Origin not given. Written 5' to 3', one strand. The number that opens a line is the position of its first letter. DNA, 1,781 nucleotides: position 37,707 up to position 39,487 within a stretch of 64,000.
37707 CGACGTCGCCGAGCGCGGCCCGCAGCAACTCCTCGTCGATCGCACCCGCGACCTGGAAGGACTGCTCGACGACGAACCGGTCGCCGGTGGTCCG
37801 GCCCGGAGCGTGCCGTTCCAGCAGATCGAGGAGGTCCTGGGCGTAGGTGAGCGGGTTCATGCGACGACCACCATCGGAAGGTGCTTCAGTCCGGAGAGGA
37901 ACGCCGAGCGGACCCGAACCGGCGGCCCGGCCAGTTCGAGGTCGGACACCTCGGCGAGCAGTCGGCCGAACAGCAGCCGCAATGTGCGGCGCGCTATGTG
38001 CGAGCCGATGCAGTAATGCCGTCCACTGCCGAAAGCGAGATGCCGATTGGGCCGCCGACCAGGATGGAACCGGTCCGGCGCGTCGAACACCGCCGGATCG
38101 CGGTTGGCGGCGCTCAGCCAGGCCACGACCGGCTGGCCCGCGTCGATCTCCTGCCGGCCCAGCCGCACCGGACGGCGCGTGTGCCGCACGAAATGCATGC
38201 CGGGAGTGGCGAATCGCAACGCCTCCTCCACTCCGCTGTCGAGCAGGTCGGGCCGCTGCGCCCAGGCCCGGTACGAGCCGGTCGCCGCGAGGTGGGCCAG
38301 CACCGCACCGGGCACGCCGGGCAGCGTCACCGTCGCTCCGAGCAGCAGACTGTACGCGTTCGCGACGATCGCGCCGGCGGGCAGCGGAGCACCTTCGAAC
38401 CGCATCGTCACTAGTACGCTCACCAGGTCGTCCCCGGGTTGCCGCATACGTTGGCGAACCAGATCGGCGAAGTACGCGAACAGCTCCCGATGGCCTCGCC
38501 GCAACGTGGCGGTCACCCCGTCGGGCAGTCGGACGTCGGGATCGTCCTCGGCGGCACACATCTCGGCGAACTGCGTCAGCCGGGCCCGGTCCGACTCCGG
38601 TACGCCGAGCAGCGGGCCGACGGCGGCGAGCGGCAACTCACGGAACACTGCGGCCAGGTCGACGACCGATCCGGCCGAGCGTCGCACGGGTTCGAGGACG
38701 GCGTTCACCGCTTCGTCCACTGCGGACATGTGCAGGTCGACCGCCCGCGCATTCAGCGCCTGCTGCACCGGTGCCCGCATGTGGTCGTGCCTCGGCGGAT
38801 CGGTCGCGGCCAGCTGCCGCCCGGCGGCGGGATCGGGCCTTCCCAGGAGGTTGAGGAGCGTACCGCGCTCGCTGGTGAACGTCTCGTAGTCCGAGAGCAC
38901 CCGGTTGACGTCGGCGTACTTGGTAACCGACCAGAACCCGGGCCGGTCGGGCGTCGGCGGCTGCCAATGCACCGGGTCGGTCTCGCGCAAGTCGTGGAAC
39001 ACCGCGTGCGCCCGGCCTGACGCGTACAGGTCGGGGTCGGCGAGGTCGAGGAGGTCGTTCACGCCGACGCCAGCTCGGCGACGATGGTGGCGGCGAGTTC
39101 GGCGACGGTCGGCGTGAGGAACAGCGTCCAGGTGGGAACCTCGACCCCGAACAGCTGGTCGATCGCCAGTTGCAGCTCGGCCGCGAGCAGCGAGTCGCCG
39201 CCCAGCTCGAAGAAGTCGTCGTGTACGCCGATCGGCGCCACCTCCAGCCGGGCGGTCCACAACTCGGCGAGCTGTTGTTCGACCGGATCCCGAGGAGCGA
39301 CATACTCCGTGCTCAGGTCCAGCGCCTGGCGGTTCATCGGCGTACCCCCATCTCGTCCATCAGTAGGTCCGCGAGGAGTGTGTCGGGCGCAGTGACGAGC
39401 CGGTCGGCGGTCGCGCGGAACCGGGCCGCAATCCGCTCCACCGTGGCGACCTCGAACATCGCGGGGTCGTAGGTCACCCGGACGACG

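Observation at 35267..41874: Six-gene, fully dissociated NRPS-like line: A, C, P450, PCP, C-variant and reductase each as a separate small protein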

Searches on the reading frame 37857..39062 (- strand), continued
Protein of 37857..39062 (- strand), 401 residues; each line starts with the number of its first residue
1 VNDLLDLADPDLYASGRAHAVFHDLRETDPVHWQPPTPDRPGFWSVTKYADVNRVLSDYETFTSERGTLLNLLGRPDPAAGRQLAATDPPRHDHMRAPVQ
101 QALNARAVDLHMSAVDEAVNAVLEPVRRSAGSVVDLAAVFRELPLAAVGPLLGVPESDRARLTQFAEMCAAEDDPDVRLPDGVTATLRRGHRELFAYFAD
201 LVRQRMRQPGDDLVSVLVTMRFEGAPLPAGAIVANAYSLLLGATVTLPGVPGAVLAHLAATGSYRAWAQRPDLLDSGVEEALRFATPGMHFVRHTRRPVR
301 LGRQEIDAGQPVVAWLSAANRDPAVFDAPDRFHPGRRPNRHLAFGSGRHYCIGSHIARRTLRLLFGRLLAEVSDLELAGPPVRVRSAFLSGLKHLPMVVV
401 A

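Call 66: find_homologous_proteins(query=window:37857-39062:-, max_evalue=1e-40)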
Query window:37857-39062:- (401 aa): 1045 proteins with E <= 1e-40 among 8000 candidates; the best 120 are listed.
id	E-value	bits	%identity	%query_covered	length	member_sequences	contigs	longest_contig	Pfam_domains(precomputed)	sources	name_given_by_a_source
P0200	1.2e-264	895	100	100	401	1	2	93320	PF00067.28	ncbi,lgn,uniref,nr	ncbi:MAG: cytochrome P450 [Hamadaea sp.]|uniref:cytochrome P450 n=1 Tax=Hamadaea sp. TaxID=2024425 R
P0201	3.7e-219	746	83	100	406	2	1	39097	PF00067.28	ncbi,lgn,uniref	ncbi:cytochrome P450 [Hamadaea sp. NPDC051192]|uniref:cytochrome P450 n=1 Tax=Hamadaea sp. NPDC05119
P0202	2.3e-217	740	82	100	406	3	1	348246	PF00067.28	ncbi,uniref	ncbi:cytochrome P450 [Hamadaea sp. NPDC050747]|uniref:cytochrome P450 n=1 Tax=Hamadaea sp. NPDC05074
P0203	1.6e-199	681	78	99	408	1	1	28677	PF00067.28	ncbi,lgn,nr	ncbi:MAG: cytochrome P450 [Hamadaea sp.]|nr:cytochrome P450 [Hamadaea sp.]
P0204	3.5e-174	598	70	98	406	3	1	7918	PF00067.28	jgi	-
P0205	8.9e-144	497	60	98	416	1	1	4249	PF00067.28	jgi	-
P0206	3.8e-142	492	60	99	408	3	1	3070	PF00067.28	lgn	-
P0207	2.5e-141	489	60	98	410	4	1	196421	PF00067.28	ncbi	ncbi:cytochrome P450 [Micromonosporaceae bacterium B7E4]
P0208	5.5e-141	488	61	98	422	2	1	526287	PF00067.28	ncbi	-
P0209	1.9e-140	486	61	98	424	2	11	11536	PF00067.28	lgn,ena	-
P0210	1.5e-139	483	59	98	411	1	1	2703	PF00067.28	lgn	-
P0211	1.7e-139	483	59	98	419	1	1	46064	PF00067.28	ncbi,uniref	ncbi:cytochrome P450 [Streptomyces sp. NPDC059009]|uniref:cytochrome P450 n=1 Tax=Streptomyces sp. N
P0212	8.5e-139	481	59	99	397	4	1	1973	PF00067.28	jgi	jgi:cytochrome P450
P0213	2.6e-136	473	60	97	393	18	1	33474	PF00067.28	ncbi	ncbi:cytochrome P450 [Nonomuraea sp. NPDC001684]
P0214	2.1e-134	467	58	99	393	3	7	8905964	PF00067.28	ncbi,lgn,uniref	ncbi:cytochrome P450 [Nonomuraea sp. N2-4H]|uniref:cytochrome P450 n=1 Tax=Nonomuraea sp. N2-4H TaxI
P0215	5.0e-134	465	58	98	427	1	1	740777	PF00067.28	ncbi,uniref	ncbi:cytochrome P450 [Plantactinospora sp. B6F1]|uniref:cytochrome P450 n=1 Tax=Plantactinospora sp.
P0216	6.5e-134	465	57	99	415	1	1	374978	PF00067.28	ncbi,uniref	ncbi:cytochrome P450 [Streptomyces sp. NPDC041068]|uniref:cytochrome P450 n=1 Tax=Streptomyces sp. N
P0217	1.4e-133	464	59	97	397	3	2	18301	PF00067.28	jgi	jgi:cytochrome P450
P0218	6.6e-133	462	59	98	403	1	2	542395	PF00067.28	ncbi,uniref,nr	ncbi:cytochrome P450 [Streptomyces fumanus]|uniref:Cytochrome P450 n=1 Tax=Streptomyces fumanus TaxI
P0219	3.1e-132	459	57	97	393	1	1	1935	PF00067.28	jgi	jgi:cytochrome P450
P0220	3.4e-132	459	58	99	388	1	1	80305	PF00067.28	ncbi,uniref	ncbi:cytochrome P450 [Nonomuraea sp. NPDC004580]|uniref:cytochrome P450 n=1 Tax=Nonomuraea sp. NPDC0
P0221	4.2e-132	459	55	99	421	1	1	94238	PF00067.28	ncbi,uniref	ncbi:cytochrome P450 [Streptomyces sp. NPDC059002]|uniref:cytochrome P450 n=1 Tax=Streptomyces sp. N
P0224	1.1e-131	458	57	98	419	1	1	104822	PF00067.28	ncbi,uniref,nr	ncbi:cytochrome P450 [Yinghuangia soli]|uniref:Cytochrome P450 n=1 Tax=Yinghuangia soli TaxID=290820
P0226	5.5e-131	455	56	99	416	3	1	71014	PF00067.28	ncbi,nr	ncbi:cytochrome P450 [Streptomyces arenae]|nr:cytochrome P450 [Streptomyces arenae]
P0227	6.6e-131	455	56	98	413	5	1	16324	PF00067.28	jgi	jgi:cytochrome P450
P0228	7.6e-131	455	57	99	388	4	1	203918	PF00067.28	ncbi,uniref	ncbi:cytochrome P450 [Nonomuraea sp. NPDC049421]|uniref:cytochrome P450 n=1 Tax=Nonomuraea sp. NPDC0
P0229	1.2e-130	454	57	98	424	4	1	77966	PF00067.28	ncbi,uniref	ncbi:cytochrome P450 [Streptodolium elevatio]|uniref:Cytochrome P450 n=1 Tax=Streptodolium elevatio 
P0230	1.6e-130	454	57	99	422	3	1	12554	PF00067.28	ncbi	ncbi:cytochrome P450 [Streptomyces formicae]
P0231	4.2e-130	452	55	99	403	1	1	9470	PF00067.28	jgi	jgi:cytochrome P450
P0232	3.4e-129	449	55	99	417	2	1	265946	PF00067.28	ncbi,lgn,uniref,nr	ncbi:cytochrome P450 [Streptomyces sp. NRRL S-920]|uniref:cytochrome P450 n=1 Tax=Streptomyces sp. N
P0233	1.9e-128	447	54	99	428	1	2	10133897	PF00067.28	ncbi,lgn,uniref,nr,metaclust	ncbi:cytochrome P450 [Streptomyces kanamyceticus]|uniref:Cytochrome P450 n=1 Tax=Streptomyces kanamy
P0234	1.8e-127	444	55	97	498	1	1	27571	PF00550.32,PF00067.28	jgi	jgi:cytochrome P450/acyl carrier protein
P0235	4.3e-127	442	53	99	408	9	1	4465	PF00067.28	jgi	jgi:cytochrome P450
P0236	1.1e-126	441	54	98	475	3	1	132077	PF00550.32,PF00067.28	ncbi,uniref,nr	ncbi:cytochrome P450 [Micromonospora sp. STR1_7]|uniref:Cytochrome P450 n=1 Tax=Micromonospora paras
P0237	1.9e-126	440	55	98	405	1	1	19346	PF00067.28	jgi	jgi:cytochrome P450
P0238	2.8e-126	440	56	97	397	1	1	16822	PF00067.28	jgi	jgi:cytochrome P450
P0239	5.9e-126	439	52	99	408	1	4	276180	PF00067.28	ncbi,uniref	ncbi:cytochrome P450 [Kitasatospora sp. NPDC018619]|uniref:cytochrome P450 n=1 Tax=unclassified Kita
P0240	2.1e-125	437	55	99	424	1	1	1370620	PF00067.28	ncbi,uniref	ncbi:cytochrome P450 [Streptomyces sp. NPDC087300]|uniref:cytochrome P450 n=1 Tax=Streptomyces sp. N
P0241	1.5e-123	431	52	99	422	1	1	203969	PF00067.28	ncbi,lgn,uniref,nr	ncbi:cytochrome P450 [Paractinoplanes rishiriensis]|uniref:Cytochrome P450 n=1 Tax=Paractinoplanes r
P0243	6.7e-123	429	52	98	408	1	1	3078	PF00067.28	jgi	jgi:cytochrome P450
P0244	2.5e-122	427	51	98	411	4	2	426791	PF00067.28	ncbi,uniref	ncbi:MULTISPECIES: cytochrome P450 [Streptomyces]|uniref:Cytochrome P450 n=2 Tax=Streptomyces TaxID=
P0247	4.2e-120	419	55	97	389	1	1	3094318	PF00067.28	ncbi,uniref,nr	ncbi:cytochrome P450 [Allocatelliglobosispora scoriae]|uniref:Cytochrome P450 n=1 Tax=Allocatelliglo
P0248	4.5e-120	419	51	98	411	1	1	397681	PF00067.28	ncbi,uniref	ncbi:cytochrome P450 [Streptomyces sp. NPDC051567]|uniref:cytochrome P450 n=1 Tax=Streptomyces sp. N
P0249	1.0e-119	418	49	99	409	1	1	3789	PF00067.28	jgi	jgi:cytochrome P450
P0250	1.0e-119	418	51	99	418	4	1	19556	PF00067.28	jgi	jgi:cytochrome P450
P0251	2.2e-119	417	52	98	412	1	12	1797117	PF00067.28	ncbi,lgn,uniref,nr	ncbi:cytochrome P450 [Streptomyces clavuligerus]|uniref:Cytochrome P450 monooxygenase CYP185A1 n=1 T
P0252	3.5e-119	416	50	100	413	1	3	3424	PF00067.28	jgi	jgi:cytochrome P450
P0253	4.5e-119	416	51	99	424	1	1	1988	PF00067.28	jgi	jgi:cytochrome P450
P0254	5.3e-119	416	50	99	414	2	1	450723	PF00067.28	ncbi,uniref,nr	ncbi:cytochrome P450 [Catellatospora sp. KI3]|uniref:cytochrome P450 n=1 Tax=Catellatospora sp. KI3 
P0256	7.1e-119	415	50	97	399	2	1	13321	PF00067.28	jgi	jgi:cytochrome P450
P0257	1.1e-118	415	51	98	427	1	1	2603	PF00067.28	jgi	jgi:cytochrome P450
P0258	1.2e-118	415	50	99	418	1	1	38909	PF00067.28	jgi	jgi:cytochrome P450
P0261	3.3e-118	413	50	97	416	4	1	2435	PF00067.28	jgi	jgi:cytochrome P450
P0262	3.5e-118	413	50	99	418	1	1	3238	PF00067.28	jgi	jgi:cytochrome P450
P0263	4.9e-118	413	51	99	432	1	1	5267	PF00067.28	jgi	jgi:cytochrome P450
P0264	6.2e-118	412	52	98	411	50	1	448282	PF00067.28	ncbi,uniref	ncbi:cytochrome P450 [Kitasatospora sp. NPDC091335]|uniref:cytochrome P450 n=1 Tax=Kitasatospora sp.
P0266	7.1e-118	412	51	98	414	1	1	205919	PF00067.28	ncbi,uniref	ncbi:cytochrome P450 [Streptomyces sp. NPDC048442]|uniref:cytochrome P450 n=1 Tax=Streptomyces sp. N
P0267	7.1e-118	412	51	99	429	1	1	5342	PF00067.28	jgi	jgi:cytochrome P450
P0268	9.0e-118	412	52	98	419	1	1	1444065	PF00067.28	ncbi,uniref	ncbi:cytochrome P450 [Streptomyces sp. NPDC050504]|uniref:cytochrome P450 n=1 Tax=Streptomyces sp. N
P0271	1.8e-117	411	53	98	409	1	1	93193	PF00067.28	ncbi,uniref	ncbi:cytochrome P450 [Catenulispora subtropica]|uniref:Cytochrome P450 n=1 Tax=Catenulispora subtrop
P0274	4.9e-117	409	55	97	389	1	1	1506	PF00067.28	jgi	jgi:cytochrome P450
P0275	5.3e-117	409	49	99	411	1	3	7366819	PF00067.28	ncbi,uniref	ncbi:cytochrome P450 [Micromonospora zhanjiangensis]|uniref:Cytochrome P450 n=1 Tax=Micromonospora z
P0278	8.9e-117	409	50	99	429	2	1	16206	PF00067.28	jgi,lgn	jgi:cytochrome P450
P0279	9.0e-117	409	51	99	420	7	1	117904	PF00067.28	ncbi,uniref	ncbi:cytochrome P450 [Saccharopolyspora shandongensis]|uniref:cytochrome P450 n=1 Tax=Saccharopolysp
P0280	9.2e-117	408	51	99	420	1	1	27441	PF00067.28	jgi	jgi:cytochrome P450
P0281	1.3e-116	408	50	99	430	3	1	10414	PF00067.28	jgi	jgi:cytochrome P450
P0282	1.5e-116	408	49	100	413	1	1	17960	PF00067.28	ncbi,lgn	ncbi:MAG TPA: cytochrome P450 [Pseudonocardiaceae bacterium]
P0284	2.2e-116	407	50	97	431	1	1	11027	PF00067.28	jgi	jgi:cytochrome P450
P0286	2.8e-116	407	51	99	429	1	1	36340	PF00067.28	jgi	jgi:cytochrome P450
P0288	3.7e-116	406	51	98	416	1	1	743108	PF00067.28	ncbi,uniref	ncbi:cytochrome P450 [Streptomyces sp. NPDC000594]|uniref:cytochrome P450 n=1 Tax=Streptomyces sp. N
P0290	5.6e-116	406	50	98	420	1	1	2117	PF00067.28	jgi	jgi:cytochrome P450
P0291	6.1e-116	406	49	98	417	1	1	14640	PF00067.28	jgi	jgi:cytochrome P450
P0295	1.1e-115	405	48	99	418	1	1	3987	PF00067.28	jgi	jgi:cytochrome P450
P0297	5.1e-115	403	50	99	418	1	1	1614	PF00067.28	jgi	jgi:cytochrome P450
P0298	6.1e-115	402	47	98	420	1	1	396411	PF00067.28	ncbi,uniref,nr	ncbi:cytochrome P450 [Thermoflavimicrobium daqui]|uniref:Cytochrome P450 n=1 Tax=Thermoflavimicrobiu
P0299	1.2e-114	402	50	99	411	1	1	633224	PF00067.28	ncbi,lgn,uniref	ncbi:cytochrome P450 [Micromonospora sp. NPDC049559]|uniref:cytochrome P450 n=1 Tax=Micromonospora s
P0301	1.6e-114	401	50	99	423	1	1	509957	PF00067.28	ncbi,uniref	ncbi:cytochrome P450 [Actinomadura sp. 9N215]|uniref:cytochrome P450 n=1 Tax=Actinomadura sp. 9N215 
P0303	5.1e-114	399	49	98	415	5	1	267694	PF00067.28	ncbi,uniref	ncbi:cytochrome P450 [Streptomyces phaeochromogenes]|uniref:cytochrome P450 n=1 Tax=Streptomyces pha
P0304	5.6e-114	399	50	100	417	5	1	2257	PF00067.28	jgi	jgi:cytochrome P450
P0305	6.7e-114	399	49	100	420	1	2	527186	PF00067.28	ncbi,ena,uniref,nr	ncbi:cytochrome P450 [Nonomuraea guangzhouensis]|uniref:Cytochrome P450 n=1 Tax=Nonomuraea guangzhou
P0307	1.2e-113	398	51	99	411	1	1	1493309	PF00067.28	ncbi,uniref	ncbi:cytochrome P450 [Micromonospora sp. NPDC050397]|uniref:cytochrome P450 n=1 Tax=Micromonospora s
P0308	1.3e-113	398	51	99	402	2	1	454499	PF00067.28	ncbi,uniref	ncbi:cytochrome P450 [Micromonospora arborensis]|uniref:cytochrome P450 n=1 Tax=Micromonospora arbor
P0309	2.2e-113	397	48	98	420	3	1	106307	PF00067.28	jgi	jgi:cytochrome P450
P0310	2.6e-113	397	49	98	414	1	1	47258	PF00067.28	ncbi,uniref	ncbi:cytochrome P450 [Sphaerimonospora cavernae]|uniref:Cytochrome P450 n=1 Tax=Sphaerimonospora cav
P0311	2.8e-113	397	49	99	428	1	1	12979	PF00067.28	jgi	jgi:cytochrome P450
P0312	2.9e-113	397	49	96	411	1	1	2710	PF00067.28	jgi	jgi:cytochrome P450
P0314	4.1e-113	396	51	98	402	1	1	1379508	PF00067.28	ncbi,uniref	ncbi:cytochrome P450 [Micromonospora sp. NPDC092111]|uniref:cytochrome P450 n=1 Tax=Micromonospora s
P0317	6.2e-113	396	50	99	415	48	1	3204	PF00067.28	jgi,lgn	jgi:cytochrome P450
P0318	6.4e-113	396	48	98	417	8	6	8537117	PF00067.28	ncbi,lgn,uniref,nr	ncbi:cytochrome P450 [Streptomyces griseus]|uniref:Cytochrome P450 n=1 Tax=Streptomyces sp. CMC78 Ta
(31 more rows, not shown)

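Call 68: find_encoding_contigs(protein=P0236, flank=10000, max_places=1)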
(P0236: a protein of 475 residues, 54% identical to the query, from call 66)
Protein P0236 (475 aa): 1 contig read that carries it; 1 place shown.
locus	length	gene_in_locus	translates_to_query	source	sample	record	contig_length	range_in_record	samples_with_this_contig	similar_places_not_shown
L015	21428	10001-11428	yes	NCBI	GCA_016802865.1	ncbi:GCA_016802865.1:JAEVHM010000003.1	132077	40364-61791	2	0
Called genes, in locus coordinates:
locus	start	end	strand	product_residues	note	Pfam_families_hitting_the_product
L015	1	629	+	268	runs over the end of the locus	PF00459:Inositol_P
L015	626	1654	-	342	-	-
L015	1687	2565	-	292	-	PF05721:PhyH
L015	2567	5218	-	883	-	PF00330:Aconitase, PF00694:Aconitase_C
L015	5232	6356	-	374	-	PF00682:HMGL-like, PF22617:HCS_D2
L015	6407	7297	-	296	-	PF13714:PEP_mutase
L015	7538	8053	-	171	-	PF00156:Pribosyltran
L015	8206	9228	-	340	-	PF00155:Aminotran_1_2, PF01212:Beta_elim_lyase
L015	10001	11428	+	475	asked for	PF00550:PP-binding, PF00067:p450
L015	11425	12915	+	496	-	PF00501:AMP-binding, PF13193:AMP-binding_C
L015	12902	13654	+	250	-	PF00975:Thioesterase, PF12697:Abhydrolase_6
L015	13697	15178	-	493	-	PF00478:IMPDH, PF03060:NMO (faint), PF00571:CBS, PF00977:His_biosynth (faint), PF01207:Dus (faint), PF01070:FMN_dh (weak)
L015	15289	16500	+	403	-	PF07690:MFS_1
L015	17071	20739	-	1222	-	PF02574:S-methyl_trans, PF00809:Pterin_bind, PF02607:B12-binding_2, PF02310:B12-binding, PF02965:Met_synt_B12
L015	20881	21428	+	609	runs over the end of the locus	PF02776:TPP_enzyme_N, PF00205:TPP_enzyme_M, PF02775:TPP_enzyme_C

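Call 69: find_encoding_contigs(protein=P0251, flank=10000, max_places=1)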
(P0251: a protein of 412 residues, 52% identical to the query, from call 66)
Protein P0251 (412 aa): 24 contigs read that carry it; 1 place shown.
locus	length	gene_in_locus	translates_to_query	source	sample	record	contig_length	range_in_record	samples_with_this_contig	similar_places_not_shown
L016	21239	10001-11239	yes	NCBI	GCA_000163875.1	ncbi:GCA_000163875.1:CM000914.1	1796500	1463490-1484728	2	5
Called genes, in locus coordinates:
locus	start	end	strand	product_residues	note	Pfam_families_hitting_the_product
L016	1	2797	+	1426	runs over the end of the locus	-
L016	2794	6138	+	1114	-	PF00668:Condensation, PF00501:AMP-binding, PF13193:AMP-binding_C, PF00550:PP-binding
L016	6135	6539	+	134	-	PF02136:NTF2 (weak), PF12680:SnoaL_2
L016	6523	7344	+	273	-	-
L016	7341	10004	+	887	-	PF00501:AMP-binding, PF13193:AMP-binding_C (weak), PF00550:PP-binding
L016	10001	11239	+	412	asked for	PF00067:p450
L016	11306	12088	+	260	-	PF00975:Thioesterase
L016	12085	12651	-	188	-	PF04978:MST, PF12867:DinB_2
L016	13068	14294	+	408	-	PF00144:Beta-lactamase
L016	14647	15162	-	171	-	-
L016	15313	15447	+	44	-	-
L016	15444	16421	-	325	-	PF06355:Aegerolysin (faint)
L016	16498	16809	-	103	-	-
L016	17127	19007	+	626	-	-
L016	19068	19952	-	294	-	PF13302:Acetyltransf_3 (weak), PF00583:Acetyltransf_1 (weak), PF08445:FR47 (weak)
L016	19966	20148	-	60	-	-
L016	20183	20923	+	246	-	PF01965:DJ-1_PfpI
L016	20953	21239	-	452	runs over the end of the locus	PF00282:Pyridoxal_deC, PF00266:Aminotran_5 (weak)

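Call 76: find_encoding_contigs(protein=P0215, flank=10000, max_places=1)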
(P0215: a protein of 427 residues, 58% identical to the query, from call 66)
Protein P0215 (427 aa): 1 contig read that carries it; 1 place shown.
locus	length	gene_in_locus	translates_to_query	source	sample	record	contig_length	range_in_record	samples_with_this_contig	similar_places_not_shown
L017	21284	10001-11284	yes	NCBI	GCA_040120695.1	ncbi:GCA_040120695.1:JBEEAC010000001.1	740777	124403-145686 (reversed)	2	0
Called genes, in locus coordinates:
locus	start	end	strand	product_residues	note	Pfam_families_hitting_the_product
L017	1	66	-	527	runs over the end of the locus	PF01512:Complex1_51K, PF10589:NADH_4Fe-4S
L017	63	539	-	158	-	PF01257:2Fe-2S_thioredx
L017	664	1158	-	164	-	PF13302:Acetyltransf_3 (weak), PF13420:Acetyltransf_4, PF00583:Acetyltransf_1, PF13508:Acetyltransf_7, PF13673:Acetyltransf_10 (weak)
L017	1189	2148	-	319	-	PF14417:MEDS, PF13581:HATPase_c_2, PF02518:HATPase_c (weak)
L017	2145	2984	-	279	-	PF14417:MEDS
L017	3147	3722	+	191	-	PF00210:Ferritin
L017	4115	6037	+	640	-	PF00005:ABC_tran, PF02463:SMC_N (faint), PF13304:AAA_21 (faint)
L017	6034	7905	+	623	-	PF00664:ABC_membrane (faint), PF00005:ABC_tran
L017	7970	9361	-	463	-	PF00668:Condensation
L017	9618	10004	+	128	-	PF00550:PP-binding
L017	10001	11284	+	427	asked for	PF00067:p450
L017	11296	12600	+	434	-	PF00668:Condensation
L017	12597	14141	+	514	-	PF00501:AMP-binding, PF13193:AMP-binding_C (weak)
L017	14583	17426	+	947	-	PF00486:Trans_reg_C (weak), PF03704:BTAD, PF13176:TPR_7 (faint), PF13374:TPR_10 (faint), PF07719:TPR_2 (faint), PF13181:TPR_8 (faint), PF13191:AAA_16 (weak), PF13424:TPR_12, +1 more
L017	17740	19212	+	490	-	PF13560:HTH_31, PF00931:NB-ARC (weak), PF13191:AAA_16 (weak)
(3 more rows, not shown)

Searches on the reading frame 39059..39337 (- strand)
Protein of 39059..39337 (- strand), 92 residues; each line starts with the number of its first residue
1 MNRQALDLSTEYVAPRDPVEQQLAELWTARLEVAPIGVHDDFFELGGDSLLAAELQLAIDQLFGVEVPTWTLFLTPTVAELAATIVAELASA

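Call 10: search_protein_families(library=pfam, proteins=[window:39059-39337:-], max_evalue=0.01)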
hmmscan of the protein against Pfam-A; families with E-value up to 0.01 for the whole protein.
window:39059-39337:- (92 aa): 1 family
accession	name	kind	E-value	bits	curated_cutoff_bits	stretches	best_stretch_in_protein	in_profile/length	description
PF00550.31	PP-binding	-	7.3e-15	55.4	20.8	1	21-85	1-67/67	Phosphopantetheine attachment site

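Call 32: search_protein_families(library=ncbifam, proteins=[window:39059-39337:-], max_evalue=0.001)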
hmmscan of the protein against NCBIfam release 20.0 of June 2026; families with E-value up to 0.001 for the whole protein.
window:39059-39337:- (92 aa): 8 families
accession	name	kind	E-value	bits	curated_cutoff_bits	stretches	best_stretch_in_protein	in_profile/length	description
NF004282.0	PRK05691.1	subfamily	3.8e-16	56.4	4090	1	9-86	4232-4309/4334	non-ribosomal peptide synthase/polyketide synthase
NF041803.1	NRPS_SolG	exception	9.4e-14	49.9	2200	1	11-86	1082-1156/1163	solanimycin non-ribosomal peptide synthetase SolG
NF047350.1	aureusi_NRPS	equivalog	6.7e-11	39.8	2500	1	9-86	899-976/2373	aureusimine non-ribosomal peptide synthetase AusA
NF038078.1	NRPS_MxcG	equivalog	6.8e-10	36.9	2300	1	10-85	966-1041/1442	myxochelin non-ribosomal peptide synthetase MxcG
TIGR03443.1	alpha_am_amid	equivalog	2e-09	35.4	1030.1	1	18-85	848-917/1390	L-aminoadipate-semialdehyde dehydrogenase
NF045894.1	PKS_plus_SDR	equivalog_domain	7e-06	23.9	1740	1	32-90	1456-1514/1515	type I polyketide synthase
NF007605.2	PRK10252.1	equivalog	5.5e-05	20.8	2400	1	9-88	965-1044/1292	enterobactin non-ribosomal peptide synthetase EntF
NF005480.0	PRK07081.1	equivalog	0.00023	21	72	1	31-72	17-58/83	acyl carrier protein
